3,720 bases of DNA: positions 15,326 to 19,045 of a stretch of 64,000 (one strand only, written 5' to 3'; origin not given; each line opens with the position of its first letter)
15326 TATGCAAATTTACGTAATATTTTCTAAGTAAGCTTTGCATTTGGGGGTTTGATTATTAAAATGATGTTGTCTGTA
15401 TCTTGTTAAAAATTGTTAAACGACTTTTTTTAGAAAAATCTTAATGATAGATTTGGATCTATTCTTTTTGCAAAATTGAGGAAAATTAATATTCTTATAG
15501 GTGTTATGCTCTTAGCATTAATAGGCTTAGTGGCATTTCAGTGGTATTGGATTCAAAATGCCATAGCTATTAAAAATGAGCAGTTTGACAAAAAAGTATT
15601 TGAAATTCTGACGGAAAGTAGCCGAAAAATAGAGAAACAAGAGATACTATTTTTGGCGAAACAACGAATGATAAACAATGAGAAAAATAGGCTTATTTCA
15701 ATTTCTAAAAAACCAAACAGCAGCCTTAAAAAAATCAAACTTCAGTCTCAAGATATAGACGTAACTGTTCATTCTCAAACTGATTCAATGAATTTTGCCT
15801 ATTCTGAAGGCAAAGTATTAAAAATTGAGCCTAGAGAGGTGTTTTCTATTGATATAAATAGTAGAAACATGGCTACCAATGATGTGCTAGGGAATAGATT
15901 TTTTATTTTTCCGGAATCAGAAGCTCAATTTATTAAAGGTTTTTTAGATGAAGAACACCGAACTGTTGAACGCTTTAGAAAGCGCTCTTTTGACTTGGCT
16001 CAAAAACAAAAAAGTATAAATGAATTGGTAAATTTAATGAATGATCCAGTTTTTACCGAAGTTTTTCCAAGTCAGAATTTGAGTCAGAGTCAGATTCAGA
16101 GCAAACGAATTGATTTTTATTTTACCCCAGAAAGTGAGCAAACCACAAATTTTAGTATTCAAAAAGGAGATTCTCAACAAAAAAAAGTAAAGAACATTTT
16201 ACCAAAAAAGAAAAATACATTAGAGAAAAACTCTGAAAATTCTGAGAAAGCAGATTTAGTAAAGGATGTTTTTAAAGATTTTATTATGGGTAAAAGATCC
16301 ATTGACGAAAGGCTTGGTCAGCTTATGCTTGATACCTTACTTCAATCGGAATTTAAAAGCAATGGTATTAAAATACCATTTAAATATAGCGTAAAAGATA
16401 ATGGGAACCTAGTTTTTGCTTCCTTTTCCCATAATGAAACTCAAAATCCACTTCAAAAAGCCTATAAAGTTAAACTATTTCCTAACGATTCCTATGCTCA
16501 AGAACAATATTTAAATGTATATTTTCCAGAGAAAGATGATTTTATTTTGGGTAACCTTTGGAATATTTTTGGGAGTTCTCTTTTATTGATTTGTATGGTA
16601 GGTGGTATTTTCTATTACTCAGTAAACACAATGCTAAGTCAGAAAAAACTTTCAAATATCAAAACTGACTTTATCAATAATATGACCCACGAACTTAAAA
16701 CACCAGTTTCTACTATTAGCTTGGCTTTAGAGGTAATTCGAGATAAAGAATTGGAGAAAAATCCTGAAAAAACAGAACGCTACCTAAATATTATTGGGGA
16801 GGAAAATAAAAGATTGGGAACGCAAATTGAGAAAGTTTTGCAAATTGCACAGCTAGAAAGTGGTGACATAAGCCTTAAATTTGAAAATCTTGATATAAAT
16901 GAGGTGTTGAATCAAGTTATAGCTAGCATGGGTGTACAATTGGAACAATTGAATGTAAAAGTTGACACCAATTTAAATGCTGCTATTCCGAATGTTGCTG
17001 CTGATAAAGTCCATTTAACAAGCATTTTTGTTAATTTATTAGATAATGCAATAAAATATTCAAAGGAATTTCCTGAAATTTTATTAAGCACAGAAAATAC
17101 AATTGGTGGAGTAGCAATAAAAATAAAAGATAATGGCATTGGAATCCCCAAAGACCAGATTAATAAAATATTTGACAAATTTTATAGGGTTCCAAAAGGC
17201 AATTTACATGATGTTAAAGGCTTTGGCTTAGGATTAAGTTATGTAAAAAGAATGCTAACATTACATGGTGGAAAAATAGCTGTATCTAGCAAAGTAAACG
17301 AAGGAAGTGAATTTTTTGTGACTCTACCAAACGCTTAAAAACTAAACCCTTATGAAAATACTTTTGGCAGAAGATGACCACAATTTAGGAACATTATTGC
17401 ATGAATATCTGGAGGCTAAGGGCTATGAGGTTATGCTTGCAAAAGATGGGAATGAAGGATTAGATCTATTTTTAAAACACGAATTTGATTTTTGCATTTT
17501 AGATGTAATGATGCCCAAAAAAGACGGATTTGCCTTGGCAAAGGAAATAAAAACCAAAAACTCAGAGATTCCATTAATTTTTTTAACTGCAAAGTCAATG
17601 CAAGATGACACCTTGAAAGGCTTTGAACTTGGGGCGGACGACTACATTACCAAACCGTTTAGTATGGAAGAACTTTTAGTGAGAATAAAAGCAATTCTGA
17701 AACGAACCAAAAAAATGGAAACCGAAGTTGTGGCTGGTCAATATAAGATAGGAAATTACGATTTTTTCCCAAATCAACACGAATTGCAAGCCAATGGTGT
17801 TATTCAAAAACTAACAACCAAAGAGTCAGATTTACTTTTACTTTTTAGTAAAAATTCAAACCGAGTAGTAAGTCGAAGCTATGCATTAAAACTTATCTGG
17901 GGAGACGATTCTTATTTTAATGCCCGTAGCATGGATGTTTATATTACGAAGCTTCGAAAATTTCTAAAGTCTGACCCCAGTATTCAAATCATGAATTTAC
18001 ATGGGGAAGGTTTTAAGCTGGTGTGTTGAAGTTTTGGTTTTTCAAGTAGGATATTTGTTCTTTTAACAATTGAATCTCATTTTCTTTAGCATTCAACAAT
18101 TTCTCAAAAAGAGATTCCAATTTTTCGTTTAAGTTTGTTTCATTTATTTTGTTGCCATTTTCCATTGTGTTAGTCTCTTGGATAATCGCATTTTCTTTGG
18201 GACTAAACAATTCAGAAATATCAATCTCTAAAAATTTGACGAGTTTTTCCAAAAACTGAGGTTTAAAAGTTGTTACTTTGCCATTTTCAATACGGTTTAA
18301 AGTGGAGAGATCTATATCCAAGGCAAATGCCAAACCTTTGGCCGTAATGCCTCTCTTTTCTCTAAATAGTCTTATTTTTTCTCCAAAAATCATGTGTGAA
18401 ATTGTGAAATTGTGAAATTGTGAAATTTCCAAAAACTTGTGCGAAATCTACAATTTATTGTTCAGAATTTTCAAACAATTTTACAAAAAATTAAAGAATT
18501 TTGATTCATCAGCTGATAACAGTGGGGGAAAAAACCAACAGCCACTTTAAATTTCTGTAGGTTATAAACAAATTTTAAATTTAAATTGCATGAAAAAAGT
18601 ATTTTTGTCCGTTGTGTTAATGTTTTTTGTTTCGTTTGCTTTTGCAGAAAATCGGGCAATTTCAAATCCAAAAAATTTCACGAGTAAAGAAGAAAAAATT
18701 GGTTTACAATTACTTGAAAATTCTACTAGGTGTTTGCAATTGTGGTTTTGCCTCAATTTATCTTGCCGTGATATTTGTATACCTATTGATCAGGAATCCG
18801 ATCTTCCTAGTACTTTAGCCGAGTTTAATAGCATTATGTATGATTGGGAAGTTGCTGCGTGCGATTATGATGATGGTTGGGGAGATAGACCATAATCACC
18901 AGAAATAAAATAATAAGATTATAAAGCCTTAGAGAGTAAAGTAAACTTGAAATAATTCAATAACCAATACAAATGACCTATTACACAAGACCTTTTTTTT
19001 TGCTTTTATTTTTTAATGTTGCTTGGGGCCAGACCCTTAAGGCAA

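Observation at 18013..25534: Tandem array of three 'small secreted Cys-protein + GLPGLI protein' cassettes with an XRE regulator and an OM barrel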

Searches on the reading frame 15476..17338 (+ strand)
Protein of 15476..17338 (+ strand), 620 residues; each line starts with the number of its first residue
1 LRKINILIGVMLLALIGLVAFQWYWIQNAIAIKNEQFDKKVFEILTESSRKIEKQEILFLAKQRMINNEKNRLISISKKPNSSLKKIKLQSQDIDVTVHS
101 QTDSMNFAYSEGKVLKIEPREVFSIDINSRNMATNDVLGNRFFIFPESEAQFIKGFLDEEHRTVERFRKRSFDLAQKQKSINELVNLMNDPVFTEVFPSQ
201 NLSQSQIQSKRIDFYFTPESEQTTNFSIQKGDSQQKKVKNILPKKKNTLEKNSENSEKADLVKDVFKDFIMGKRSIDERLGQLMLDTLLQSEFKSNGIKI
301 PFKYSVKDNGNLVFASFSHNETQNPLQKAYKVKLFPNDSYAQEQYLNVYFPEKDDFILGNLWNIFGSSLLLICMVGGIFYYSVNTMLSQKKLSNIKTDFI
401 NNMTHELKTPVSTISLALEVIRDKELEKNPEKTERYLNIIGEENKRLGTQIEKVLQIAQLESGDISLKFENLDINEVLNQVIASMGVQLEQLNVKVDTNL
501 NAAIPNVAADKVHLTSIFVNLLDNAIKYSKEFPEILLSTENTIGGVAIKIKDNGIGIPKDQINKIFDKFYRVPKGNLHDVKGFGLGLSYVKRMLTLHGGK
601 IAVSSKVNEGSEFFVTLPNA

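Call 67: search_protein_families(library=pfam, proteins=[window:15476-17338:+], max_evalue=0.001)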
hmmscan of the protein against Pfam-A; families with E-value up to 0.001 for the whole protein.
window:15476-17338:+ (620 aa): 2 families
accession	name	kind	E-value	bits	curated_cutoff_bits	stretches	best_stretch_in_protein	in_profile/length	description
PF02518.31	HATPase_c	-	2.5e-25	89.5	26.4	1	510-619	2-109/111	Histidine kinase-, DNA gyrase B-, and HSP90-like ATPase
PF00512.31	HisKA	-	2.6e-16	59.9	26.9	1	396-463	2-66/66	His Kinase A (phospho-acceptor) domain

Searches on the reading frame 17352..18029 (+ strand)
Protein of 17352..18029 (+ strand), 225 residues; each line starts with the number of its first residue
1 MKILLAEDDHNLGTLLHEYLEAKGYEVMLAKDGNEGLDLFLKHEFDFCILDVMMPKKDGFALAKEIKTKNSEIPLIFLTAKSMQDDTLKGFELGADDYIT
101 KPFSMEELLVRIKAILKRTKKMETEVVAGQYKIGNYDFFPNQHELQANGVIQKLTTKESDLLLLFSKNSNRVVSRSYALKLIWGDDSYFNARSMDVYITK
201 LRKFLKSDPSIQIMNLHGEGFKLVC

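Call 67: search_protein_families(library=pfam, proteins=[window:17352-18029:+], max_evalue=0.001)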
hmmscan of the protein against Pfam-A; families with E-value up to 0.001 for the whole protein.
window:17352-18029:+ (225 aa): 2 families
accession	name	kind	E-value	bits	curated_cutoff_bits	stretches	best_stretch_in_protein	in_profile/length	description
PF00072.30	Response_reg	-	9.3e-30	103.5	30.2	1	3-112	1-110/111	Response regulator receiver domain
PF00486.34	Trans_reg_C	-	1.1e-15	57.9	26.2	1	153-223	5-77/77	Transcriptional regulatory protein, C terminal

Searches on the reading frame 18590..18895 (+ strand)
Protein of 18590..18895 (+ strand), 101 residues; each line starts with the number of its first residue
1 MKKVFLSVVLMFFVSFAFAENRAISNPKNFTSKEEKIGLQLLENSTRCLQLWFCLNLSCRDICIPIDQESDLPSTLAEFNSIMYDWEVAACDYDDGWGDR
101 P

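Call 3: search_protein_families(library=pfam, proteins=[window:18590-18895:+], max_evalue=0.1)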
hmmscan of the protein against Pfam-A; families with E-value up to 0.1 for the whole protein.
window:18590-18895:+ (101 aa): 0 families

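Call 4: search_protein_families(library=ncbifam, proteins=[window:18590-18895:+], max_evalue=0.1)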
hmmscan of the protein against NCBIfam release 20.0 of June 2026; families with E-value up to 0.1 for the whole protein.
window:18590-18895:+ (101 aa): 0 families

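Call 8: find_homologous_proteins(query=A1, max_evalue=0.01)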
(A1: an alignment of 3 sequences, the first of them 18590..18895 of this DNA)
Query A1 (3 sequences) (101 aa, profile of the alignment): 4 proteins with E <= 0.01 among 46 candidates.
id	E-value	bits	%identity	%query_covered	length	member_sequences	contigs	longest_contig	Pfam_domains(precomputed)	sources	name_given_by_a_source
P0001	5.8e-38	147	40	67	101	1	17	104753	-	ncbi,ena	-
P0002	1.2e-35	139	100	100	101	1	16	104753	-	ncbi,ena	-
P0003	5.1e-34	134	43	68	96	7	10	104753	-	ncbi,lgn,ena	-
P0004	6.6e-6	44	90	20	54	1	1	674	-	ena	-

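Call 10: find_encoding_contigs(protein=P0002, flank=10000, max_places=10)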
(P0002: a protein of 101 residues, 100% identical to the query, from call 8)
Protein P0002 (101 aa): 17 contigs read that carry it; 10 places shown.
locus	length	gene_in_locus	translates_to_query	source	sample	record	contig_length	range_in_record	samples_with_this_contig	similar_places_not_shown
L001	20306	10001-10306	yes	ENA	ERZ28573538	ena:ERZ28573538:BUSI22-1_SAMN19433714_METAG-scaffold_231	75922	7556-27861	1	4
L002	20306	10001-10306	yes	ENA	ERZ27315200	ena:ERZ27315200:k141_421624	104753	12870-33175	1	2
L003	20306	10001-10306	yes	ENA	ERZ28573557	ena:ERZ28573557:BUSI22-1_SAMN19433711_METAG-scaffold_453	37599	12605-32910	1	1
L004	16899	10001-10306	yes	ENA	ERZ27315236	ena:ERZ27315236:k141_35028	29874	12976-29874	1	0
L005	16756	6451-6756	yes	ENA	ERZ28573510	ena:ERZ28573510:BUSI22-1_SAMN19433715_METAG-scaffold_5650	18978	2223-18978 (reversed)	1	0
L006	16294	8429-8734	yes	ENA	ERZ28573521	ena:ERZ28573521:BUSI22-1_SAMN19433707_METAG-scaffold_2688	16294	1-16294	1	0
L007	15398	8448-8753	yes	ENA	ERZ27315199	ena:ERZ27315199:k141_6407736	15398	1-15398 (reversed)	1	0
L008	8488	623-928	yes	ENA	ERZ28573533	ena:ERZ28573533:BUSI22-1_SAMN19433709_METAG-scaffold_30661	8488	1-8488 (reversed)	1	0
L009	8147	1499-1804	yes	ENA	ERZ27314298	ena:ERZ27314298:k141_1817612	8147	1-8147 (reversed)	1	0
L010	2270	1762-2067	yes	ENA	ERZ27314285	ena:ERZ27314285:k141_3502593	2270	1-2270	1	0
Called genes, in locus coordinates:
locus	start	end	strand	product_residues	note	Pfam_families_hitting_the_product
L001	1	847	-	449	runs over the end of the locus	PF00672:HAMP, PF00512:HisKA, PF02518:HATPase_c, PF14501:HATPase_c_5 (weak)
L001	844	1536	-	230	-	PF00072:Response_reg, PF00486:Trans_reg_C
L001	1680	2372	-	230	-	PF10677:DUF2490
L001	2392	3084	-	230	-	PF03741:TerC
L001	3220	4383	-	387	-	PF13899:Thioredoxin_7 (weak), PF00085:Thioredoxin (weak)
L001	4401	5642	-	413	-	PF00270:DEAD, PF04851:ResIII, PF00271:Helicase_C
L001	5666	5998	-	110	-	PF00076:RRM_1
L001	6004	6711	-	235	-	PF00005:ABC_tran, PF13304:AAA_21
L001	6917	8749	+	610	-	PF00512:HisKA, PF02518:HATPase_c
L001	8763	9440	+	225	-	PF00072:Response_reg, PF00486:Trans_reg_C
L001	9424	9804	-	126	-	PF12844:HTH_19, PF13560:HTH_31, PF01381:HTH_3, PF13443:HTH_26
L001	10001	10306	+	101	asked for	-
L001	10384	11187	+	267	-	PF22252:PNGase_F-II_N (faint), PF09697:Porph_ging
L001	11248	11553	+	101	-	-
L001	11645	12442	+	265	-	PF22252:PNGase_F-II_N (weak), PF09697:Porph_ging (weak)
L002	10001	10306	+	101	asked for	-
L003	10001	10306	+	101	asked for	-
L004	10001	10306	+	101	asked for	-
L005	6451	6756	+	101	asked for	-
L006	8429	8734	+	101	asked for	-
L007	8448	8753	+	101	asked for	-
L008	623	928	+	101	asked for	-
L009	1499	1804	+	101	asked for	-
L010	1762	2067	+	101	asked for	-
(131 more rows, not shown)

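Call 24: search_protein_representatives(alignment_id=A1)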
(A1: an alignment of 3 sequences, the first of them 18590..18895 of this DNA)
Query: 3 sequences, 96 profile positions. Proteins with E-value up to 0.001 (for the whole library): 15; up to 1e-10: 3; up to 1e-30: 2. The best 15 are listed.
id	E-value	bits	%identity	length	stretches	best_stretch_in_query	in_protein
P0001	1.8e-38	146.8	-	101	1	1-96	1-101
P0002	3.8e-36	139.3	-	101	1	1-95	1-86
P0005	7.6e-23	96.7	-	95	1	1-92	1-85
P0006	6.4e-07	45.7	-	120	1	1-94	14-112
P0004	2.1e-06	44.0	-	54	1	1-34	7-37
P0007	1.4e-05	41.3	-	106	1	1-96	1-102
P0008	1.8e-05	41.0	-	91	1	1-91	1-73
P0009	2.2e-05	40.8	-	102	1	1-89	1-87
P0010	7.4e-05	39.0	-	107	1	4-92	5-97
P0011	1.8e-04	37.8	-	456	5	53-89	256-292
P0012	4.0e-04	36.7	-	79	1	11-92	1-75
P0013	5.5e-04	36.3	-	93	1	1-76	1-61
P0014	5.7e-04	36.2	-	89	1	1-95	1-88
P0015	6.6e-04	36.0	-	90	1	1-88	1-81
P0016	7.4e-04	35.8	-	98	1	1-80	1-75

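Call 26: find_encoding_contigs(protein=P0007, flank=8000, max_places=3)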
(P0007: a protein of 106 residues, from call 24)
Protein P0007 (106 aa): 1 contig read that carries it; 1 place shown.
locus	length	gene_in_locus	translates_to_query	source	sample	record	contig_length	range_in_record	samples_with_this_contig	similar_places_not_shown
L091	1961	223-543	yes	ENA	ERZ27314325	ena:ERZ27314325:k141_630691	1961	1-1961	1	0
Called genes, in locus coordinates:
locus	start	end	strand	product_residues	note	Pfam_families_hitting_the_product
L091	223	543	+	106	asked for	-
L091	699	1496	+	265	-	PF22252:PNGase_F-II_N (weak), PF09697:Porph_ging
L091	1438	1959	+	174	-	?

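Call 28: find_encoding_contigs(protein=P0009, flank=10000, max_places=3)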
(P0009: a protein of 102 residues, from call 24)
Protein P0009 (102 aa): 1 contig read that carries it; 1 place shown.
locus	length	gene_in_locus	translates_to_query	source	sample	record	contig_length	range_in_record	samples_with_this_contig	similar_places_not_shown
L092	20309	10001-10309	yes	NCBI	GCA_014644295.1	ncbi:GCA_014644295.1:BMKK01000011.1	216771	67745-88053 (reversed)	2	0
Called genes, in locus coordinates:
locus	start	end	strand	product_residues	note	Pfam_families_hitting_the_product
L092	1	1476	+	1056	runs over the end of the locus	PF13620:CarboxypepD_reg, PF13715:CarbopepD_reg_2, PF07715:Plug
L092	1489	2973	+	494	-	PF14322:SusD-like_3, PF07980:SusD_RagB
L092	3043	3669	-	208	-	PF05685:Uma2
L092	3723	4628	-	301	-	PF03631:Virul_fac_BrkB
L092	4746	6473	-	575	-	PF18962:Por_Secre_tail (weak)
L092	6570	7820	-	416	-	PF06452:CBM9_1, PF12833:HTH_18, PF00165:HTH_AraC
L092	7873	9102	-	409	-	PF07690:MFS_1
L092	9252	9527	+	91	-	-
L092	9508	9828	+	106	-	-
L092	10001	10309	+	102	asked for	-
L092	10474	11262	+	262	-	PF22252:PNGase_F-II_N (weak), PF09697:Porph_ging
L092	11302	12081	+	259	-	PF22252:PNGase_F-II_N (weak), PF09697:Porph_ging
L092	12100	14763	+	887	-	PF13715:CarbopepD_reg_2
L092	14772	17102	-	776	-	PF00912:Transgly, PF28500:PBP_middle, PF00905:Transpeptidase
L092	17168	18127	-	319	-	PF00535:Glycos_transf_2, PF10111:Glyco_tranf_2_2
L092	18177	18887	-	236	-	PF01596:Methyltransf_3 (weak), PF05971:Methyltransf_10 (weak), PF06325:PrmA, PF01170:UPF0020 (weak), PF02475:TRM5-TYW2_MTfase (weak), PF05175:MTS, PF13847:Methyltransf_31, PF13649:Methyltransf_25, +2 more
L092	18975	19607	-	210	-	PF01693:Cauli_VI, PF00075:RNase_H (weak)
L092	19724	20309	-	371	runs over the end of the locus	PF05222:AlaDh_PNT_N, PF01262:AlaDh_PNT_C, PF01488:Shikimate_DH (weak), PF02826:2-Hacid_dh_C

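Call 29: find_encoding_contigs(protein=P0010, flank=10000, max_places=3)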
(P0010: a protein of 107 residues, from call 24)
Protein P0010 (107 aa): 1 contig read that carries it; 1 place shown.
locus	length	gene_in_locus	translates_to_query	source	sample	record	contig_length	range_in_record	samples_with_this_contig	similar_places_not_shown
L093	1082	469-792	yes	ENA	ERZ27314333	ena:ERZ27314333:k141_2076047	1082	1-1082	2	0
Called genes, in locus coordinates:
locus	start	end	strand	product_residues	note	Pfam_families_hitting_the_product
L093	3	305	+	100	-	?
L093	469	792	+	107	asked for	-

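Call 30: find_encoding_contigs(protein=P0016, flank=10000, max_places=3)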
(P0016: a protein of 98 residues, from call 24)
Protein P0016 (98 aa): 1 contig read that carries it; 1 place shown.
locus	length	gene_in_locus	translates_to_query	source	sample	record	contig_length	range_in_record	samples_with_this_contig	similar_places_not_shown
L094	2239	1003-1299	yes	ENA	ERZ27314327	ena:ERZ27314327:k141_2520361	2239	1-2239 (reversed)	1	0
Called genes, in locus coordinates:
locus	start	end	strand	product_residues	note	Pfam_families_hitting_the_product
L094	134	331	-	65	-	-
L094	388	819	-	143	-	PF12844:HTH_19 (weak), PF13560:HTH_31, PF01381:HTH_3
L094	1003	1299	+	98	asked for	-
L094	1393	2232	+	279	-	PF09697:Porph_ging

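Call 31: find_encoding_contigs(protein=P0014, flank=10000, max_places=3)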
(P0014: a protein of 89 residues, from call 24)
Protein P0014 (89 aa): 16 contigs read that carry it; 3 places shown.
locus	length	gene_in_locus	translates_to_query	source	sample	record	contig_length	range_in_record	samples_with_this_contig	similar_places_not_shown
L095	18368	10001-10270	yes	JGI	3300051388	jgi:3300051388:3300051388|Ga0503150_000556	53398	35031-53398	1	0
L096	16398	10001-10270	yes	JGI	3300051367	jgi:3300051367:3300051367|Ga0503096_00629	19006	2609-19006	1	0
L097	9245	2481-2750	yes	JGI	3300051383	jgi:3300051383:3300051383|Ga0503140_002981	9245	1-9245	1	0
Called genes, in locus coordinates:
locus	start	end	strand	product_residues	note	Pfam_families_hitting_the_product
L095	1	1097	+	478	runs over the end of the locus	PF02321:OEP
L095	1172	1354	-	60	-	-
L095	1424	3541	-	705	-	PF17804:TSP_NTD, PF00595:PDZ, PF03572:Peptidase_S41, PF11818:DUF3340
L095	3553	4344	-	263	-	PF01346:FKBP_N, PF00254:FKBP_C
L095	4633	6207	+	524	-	PF02874:ATP-synt_ab_N, PF00006:ATP-synt_ab, PF00306:ATP-synt_ab_C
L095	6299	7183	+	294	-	PF00231:ATP-synt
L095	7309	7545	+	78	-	PF04255:DUF433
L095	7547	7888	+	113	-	PF18480:DUF5615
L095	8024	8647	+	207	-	PF17131:TP_0789-like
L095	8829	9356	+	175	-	PF04264:YceI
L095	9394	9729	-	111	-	PF15943:YdaS_toxin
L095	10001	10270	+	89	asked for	-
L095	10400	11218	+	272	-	PF09697:Porph_ging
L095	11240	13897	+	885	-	PF13620:CarboxypepD_reg, PF13715:CarbopepD_reg_2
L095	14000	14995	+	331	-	PF00288:GHMP_kinases_N, PF08544:GHMP_kinases_C (weak)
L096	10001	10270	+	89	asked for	-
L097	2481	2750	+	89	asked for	-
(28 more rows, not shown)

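Call 53: predict_structure(alignment_id=A3)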
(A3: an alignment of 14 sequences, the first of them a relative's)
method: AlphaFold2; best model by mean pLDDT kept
length: 101 residues; sequences in the alignment: 14
mean_pLDDT: 68.0   pTM: 0.43
mean pLDDT of the five models: 68.0, 67.8, 67.1, 65.7, 63.2
residues with pLDDT >= 90: 15; 70-90: 28; 50-70: 38; < 50: 20
segments of 3 or more residues with pLDDT < 50: 21-31, 38-43
pLDDT, mean of each block of 10 residues (from residue 1): 58 56 46 49 55 88 85 90 89 64 56
secondary structure, 60 per line:
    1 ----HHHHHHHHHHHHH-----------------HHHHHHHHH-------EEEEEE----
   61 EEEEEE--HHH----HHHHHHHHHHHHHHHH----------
elements in order: H5-17 H35-43 E51-56 E61-66 H76-91

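Call 57: fold_search(model_id=the predicted structure, library=pdb)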
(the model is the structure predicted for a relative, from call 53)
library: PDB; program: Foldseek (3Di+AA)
matches with E <= 10: 56; with E <= 0.001: 0
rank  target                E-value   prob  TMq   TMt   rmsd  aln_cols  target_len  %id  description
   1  5el4_22               2.3e+00  0.05  0.18  0.11  17.2        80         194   12  Structure of T. thermophilus 70S ribosome complex with mRNA and tRNALys in the A-site with a U-U mismatch in the firs (released 2016-01-27)
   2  8cp3_A                2.5e+00  0.07  0.23  0.11  16.4        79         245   11  Apo-LarE in complex with AMP-PNP (released 2024-01-31)
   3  5x93                  2.7e+00  0.05  0.18  0.06  14.8        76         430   10  Human endothelin receptor type-B in complex with antagonist K-8794 (released 2017-08-16)
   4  4hqm_B                3.5e+00  0.04  0.18  0.18  19.9        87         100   14  The crystal structure of QsrR-menadione complex (released 2013-03-06)
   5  6igk_A                3.8e+00  0.04  0.18  0.06  14.4        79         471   11  Crystal Structure of human ETB receptor in complex with Endothelin-3 (released 2018-11-21)
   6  3k41_B                4.0e+00  0.06  0.20  0.15   7.2        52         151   17  Crystal structure of sCD-MPR mutant E19Q/K137M bound to Man-6-P (released 2009-11-24)
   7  2qlz_D                4.6e+00  0.03  0.16  0.10  12.6        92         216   11  Crystal Structure of Transcription Factor PF0095 from Pyrococcus furiosus (released 2008-07-29)
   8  6az1_C                4.9e+00  0.04  0.23  0.14  17.2        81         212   15  Cryo-EM structure of the small subunit of Leishmania ribosome bound to paromomycin (released 2017-12-06)
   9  6o8w_P                5.3e+00  0.07  0.20  0.18  13.3        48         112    6  Cryo-EM image reconstruction of the 70S Ribosome Enterococcus faecalis Class01 (released 2020-09-23)
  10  6elz_l                5.7e+00  0.04  0.15  0.09  15.9        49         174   14  State E (TAP-Flag-Ytm1 E80A) - Visualizing the assembly pathway of nucleolar pre-60S ribosomes (released 2017-12-27)
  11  3byp_A                6.1e+00  0.04  0.23  0.27  16.6        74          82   15  Mode of Action of a Putative Zinc Transporter CzrB (released 2008-09-23)
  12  4v6w_AD               6.1e+00  0.03  0.23  0.13  18.1        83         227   11  Structure of the D. melanogaster 80S ribosome (released 2014-07-09)
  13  4v6x_AD               6.1e+00  0.03  0.24  0.13  18.4        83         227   12  Structure of the human 80S ribosome (released 2014-07-09)
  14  7p7e_C                6.1e+00  0.03  0.18  0.05  13.1        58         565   12  Complex I from E. coli, DDM/LMNG-purified, Apo, Resting state (released 2022-09-21)
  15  3o2e                  6.1e+00  0.02  0.16  0.18  18.4        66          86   12  Crystal structure of a bol-like protein from babesia bovis (released 2010-10-13)
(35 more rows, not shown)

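Call 86: find_homologous_proteins(query=A8, max_evalue=0.001)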
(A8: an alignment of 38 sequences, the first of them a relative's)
Query A8 (38 sequences) (101 aa, profile of the alignment): 7 proteins with E <= 0.001 among 787 candidates.
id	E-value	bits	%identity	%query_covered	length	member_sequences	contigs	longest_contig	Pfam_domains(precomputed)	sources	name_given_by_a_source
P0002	5.4e-11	61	100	100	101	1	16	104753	-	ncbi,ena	-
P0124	1.7e-10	59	-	-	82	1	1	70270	-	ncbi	-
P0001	7.2e-10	57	40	67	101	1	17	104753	-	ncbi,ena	-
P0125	1.4e-9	56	-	-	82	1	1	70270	-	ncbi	-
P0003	2.7e-8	52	43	68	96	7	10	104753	-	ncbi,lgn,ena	-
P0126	5.2e-8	51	-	-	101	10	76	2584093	-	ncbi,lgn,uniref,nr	ncbi:hypothetical protein OKE80_07420 [Riemerella anatipestifer]|uniref:Uncharacterized protein n=2 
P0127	7.0e-8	51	-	-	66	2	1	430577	-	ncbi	ncbi:MAG: hypothetical protein ABJH05_13630 [Fulvivirga sp.]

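Call 92: search_protein_families(library=pfam, proteins=[L092:9508-9828:+], max_evalue=0.001)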
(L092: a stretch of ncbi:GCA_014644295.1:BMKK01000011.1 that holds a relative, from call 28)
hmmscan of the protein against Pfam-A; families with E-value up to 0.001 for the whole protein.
L092:9508-9828:+ (106 aa): 0 families
